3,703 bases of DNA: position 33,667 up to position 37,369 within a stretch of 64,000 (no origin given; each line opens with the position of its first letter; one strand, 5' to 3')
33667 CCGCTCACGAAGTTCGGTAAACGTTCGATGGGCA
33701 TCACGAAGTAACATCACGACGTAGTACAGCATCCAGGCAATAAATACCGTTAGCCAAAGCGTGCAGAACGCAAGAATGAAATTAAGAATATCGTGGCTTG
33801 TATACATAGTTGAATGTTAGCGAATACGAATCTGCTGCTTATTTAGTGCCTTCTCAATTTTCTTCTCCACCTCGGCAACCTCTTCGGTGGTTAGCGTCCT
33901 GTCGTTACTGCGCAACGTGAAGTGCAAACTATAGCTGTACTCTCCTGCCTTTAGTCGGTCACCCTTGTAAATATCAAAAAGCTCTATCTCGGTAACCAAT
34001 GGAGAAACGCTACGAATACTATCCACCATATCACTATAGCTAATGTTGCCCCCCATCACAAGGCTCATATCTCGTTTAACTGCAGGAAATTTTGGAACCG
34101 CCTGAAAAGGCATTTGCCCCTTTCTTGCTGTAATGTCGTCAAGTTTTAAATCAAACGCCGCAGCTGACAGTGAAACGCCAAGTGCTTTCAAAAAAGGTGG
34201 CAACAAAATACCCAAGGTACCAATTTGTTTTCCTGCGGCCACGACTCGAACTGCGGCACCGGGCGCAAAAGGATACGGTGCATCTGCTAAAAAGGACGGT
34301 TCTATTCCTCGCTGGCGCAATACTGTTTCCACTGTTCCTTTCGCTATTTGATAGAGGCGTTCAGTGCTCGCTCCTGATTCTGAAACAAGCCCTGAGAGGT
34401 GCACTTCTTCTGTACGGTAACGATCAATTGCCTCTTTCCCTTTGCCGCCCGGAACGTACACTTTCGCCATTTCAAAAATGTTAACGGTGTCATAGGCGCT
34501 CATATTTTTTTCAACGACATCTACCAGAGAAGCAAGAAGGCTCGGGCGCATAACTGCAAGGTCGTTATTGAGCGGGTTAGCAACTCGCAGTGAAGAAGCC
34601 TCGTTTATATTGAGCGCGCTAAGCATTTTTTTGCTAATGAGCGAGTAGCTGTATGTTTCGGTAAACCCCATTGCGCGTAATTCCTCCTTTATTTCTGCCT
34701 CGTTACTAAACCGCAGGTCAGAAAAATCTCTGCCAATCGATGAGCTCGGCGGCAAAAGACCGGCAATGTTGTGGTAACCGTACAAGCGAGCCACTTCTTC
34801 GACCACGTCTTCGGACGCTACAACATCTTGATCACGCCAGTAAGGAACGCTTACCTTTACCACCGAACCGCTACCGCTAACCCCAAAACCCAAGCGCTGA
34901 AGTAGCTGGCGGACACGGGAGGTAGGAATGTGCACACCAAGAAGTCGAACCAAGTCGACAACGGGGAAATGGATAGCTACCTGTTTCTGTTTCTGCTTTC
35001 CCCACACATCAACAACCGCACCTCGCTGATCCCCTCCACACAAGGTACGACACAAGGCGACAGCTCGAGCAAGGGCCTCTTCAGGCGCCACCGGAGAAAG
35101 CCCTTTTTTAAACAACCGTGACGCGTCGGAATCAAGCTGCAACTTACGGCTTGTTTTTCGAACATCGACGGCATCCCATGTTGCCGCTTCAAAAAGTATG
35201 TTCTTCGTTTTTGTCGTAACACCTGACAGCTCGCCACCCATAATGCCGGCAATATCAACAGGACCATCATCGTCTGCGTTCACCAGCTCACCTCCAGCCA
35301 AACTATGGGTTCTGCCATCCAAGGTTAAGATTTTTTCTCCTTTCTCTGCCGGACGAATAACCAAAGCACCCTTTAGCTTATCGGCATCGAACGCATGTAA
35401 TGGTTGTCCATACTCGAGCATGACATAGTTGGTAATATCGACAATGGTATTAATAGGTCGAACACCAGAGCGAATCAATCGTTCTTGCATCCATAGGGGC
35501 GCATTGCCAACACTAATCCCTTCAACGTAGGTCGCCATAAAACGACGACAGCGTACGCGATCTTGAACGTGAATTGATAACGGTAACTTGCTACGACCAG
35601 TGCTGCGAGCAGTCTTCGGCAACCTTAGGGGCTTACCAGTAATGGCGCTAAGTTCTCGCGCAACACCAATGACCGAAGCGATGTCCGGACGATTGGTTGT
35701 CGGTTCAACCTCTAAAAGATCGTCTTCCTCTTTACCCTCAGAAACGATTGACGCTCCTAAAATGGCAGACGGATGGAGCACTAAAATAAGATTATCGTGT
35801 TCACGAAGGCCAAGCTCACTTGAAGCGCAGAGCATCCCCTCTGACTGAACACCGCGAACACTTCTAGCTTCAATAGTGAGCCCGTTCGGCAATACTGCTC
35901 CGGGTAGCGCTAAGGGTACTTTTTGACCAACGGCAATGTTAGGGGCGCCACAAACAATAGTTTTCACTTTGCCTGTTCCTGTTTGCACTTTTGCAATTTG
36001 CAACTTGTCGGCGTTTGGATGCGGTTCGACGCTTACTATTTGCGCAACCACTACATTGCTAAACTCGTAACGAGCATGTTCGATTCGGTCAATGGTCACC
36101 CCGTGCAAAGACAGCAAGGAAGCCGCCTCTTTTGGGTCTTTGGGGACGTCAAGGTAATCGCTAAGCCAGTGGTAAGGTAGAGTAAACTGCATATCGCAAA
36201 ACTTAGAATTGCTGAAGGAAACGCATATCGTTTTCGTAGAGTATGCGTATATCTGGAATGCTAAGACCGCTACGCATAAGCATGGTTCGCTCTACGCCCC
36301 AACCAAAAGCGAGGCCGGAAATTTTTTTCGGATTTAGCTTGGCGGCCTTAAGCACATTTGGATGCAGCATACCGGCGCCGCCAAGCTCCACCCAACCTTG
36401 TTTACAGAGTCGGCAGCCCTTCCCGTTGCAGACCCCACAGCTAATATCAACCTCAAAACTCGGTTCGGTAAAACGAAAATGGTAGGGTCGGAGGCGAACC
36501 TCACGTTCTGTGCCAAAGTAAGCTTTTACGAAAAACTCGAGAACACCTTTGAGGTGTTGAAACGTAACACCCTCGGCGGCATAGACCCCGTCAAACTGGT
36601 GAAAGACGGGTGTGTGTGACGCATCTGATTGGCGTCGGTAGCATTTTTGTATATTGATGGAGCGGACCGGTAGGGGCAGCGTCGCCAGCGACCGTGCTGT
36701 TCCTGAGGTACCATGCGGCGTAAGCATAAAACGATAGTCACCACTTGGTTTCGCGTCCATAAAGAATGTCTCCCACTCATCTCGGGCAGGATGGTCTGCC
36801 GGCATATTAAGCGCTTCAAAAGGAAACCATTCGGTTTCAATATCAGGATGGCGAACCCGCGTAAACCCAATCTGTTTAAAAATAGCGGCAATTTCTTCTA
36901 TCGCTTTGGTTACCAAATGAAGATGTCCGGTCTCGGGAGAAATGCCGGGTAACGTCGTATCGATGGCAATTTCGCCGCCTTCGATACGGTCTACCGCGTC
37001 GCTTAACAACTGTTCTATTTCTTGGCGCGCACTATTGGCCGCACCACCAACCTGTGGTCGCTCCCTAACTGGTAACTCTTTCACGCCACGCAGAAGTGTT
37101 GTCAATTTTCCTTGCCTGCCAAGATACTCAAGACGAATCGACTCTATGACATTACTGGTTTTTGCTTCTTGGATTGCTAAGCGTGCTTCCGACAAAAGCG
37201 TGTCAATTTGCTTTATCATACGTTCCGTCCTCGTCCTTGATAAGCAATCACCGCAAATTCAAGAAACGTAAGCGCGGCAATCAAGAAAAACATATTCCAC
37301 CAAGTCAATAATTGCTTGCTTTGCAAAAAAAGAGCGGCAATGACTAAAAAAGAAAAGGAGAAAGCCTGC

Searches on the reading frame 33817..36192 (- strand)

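Call 53: search_protein_families(library=pfam, proteins=[window:33817-36192:-], max_evalue=0.00001)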
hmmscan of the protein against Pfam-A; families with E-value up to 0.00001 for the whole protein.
window:33817-36192:- (791 aa): 5 families
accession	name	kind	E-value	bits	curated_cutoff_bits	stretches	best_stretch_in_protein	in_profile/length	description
PF03483.22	B3_4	-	7.1e-65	218.3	29.3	1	215-386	2-174/174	B3/4 domain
PF17759.6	tRNA_synthFbeta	-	1.5e-34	119.8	22.4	1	494-684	18-214/214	Phenylalanyl tRNA synthetase beta chain CLM domain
PF03147.19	FDX-ACB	-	2.3e-22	79.7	31.1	1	700-791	1-94/94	Ferredoxin-fold anticodon binding domain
PF01588.26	tRNA_bind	-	2.6e-20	72.8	27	1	47-146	1-94/96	Putative tRNA binding domain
PF03484.21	B5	-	1.1e-19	70.8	28.6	1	408-473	2-67/67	tRNA synthetase B5 domain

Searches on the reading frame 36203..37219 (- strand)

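Call 53: search_protein_families(library=pfam, proteins=[window:36203-37219:-], max_evalue=0.00001)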
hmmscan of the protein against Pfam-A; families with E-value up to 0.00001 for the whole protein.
window:36203-37219:- (338 aa): 2 families
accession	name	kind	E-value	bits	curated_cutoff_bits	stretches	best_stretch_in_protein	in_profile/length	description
PF01409.25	tRNA-synt_2d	-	7.1e-76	255.4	19.8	1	86-338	2-246/246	tRNA synthetases class II core domain (F)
PF02912.23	Phe_tRNA-synt_N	-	3.8e-15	56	22.3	1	21-81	2-62/69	Aminoacyl tRNA synthetase class II, N-terminal domain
